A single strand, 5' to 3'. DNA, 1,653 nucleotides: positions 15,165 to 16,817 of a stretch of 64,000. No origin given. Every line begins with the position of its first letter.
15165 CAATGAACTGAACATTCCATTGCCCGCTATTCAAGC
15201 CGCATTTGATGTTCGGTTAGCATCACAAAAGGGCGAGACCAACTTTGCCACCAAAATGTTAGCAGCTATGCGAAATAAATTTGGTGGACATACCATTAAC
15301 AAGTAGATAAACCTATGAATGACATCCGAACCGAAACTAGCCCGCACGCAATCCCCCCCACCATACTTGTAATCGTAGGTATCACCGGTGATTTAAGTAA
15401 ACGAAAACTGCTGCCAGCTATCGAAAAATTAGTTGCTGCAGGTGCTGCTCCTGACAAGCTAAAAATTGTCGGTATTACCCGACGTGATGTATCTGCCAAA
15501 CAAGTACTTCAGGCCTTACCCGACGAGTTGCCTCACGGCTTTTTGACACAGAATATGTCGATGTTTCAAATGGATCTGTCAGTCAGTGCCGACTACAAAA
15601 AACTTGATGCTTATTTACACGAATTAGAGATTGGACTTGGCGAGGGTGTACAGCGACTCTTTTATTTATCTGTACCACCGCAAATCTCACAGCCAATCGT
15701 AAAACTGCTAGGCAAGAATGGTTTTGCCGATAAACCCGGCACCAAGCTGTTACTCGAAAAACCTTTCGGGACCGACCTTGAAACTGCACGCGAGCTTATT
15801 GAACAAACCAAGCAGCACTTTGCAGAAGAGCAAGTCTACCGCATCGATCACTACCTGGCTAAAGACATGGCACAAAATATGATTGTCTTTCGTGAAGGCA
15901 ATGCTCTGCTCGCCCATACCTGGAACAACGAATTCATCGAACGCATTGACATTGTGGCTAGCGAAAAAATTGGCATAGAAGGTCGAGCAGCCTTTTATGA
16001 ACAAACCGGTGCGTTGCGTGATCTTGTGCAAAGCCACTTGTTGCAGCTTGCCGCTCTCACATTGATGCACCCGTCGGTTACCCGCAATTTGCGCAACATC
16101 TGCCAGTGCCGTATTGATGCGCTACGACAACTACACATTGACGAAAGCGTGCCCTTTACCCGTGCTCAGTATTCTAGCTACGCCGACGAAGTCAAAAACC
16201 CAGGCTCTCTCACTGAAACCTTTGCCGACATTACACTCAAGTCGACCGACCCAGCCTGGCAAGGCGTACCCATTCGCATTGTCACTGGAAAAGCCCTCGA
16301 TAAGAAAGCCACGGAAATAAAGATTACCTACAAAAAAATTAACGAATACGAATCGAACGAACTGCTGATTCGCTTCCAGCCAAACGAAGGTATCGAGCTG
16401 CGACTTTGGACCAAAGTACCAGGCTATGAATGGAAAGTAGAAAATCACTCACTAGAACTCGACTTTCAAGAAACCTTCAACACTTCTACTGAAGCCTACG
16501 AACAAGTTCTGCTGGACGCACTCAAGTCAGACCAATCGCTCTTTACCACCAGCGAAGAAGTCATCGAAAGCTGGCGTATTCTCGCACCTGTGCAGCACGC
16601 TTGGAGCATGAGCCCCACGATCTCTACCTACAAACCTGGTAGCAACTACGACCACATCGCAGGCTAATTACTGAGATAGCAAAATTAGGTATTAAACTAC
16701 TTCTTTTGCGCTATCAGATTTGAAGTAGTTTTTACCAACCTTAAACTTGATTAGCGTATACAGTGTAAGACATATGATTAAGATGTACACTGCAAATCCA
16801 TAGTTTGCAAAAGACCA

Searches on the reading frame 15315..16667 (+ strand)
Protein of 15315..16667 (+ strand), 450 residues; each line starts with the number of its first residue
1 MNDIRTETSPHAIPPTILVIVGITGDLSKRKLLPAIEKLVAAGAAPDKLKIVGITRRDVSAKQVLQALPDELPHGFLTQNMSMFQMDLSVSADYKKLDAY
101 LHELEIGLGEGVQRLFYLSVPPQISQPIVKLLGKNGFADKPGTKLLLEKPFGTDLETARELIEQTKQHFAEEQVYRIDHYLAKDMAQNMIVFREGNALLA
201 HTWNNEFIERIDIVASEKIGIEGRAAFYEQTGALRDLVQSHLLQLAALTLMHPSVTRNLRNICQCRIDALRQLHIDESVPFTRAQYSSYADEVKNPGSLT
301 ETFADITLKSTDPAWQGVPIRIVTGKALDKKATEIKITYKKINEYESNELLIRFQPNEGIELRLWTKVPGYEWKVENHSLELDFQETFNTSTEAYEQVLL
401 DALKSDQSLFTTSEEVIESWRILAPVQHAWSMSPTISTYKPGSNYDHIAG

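Call 87: search_protein_families(library=pfam, proteins=[window:15315-16667:+], max_evalue=0.00001)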
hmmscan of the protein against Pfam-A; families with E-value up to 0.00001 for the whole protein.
window:15315-16667:+ (450 aa): 2 families
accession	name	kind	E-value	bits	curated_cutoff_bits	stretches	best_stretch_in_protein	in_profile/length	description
PF02781.21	G6PD_C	-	3.3e-67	227.1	27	1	191-444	2-279/296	Glucose-6-phosphate dehydrogenase, C-terminal domain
PF00479.28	G6PD_N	-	1.5e-42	146.8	22.1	1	19-188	1-183/183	Glucose-6-phosphate dehydrogenase, NAD binding domain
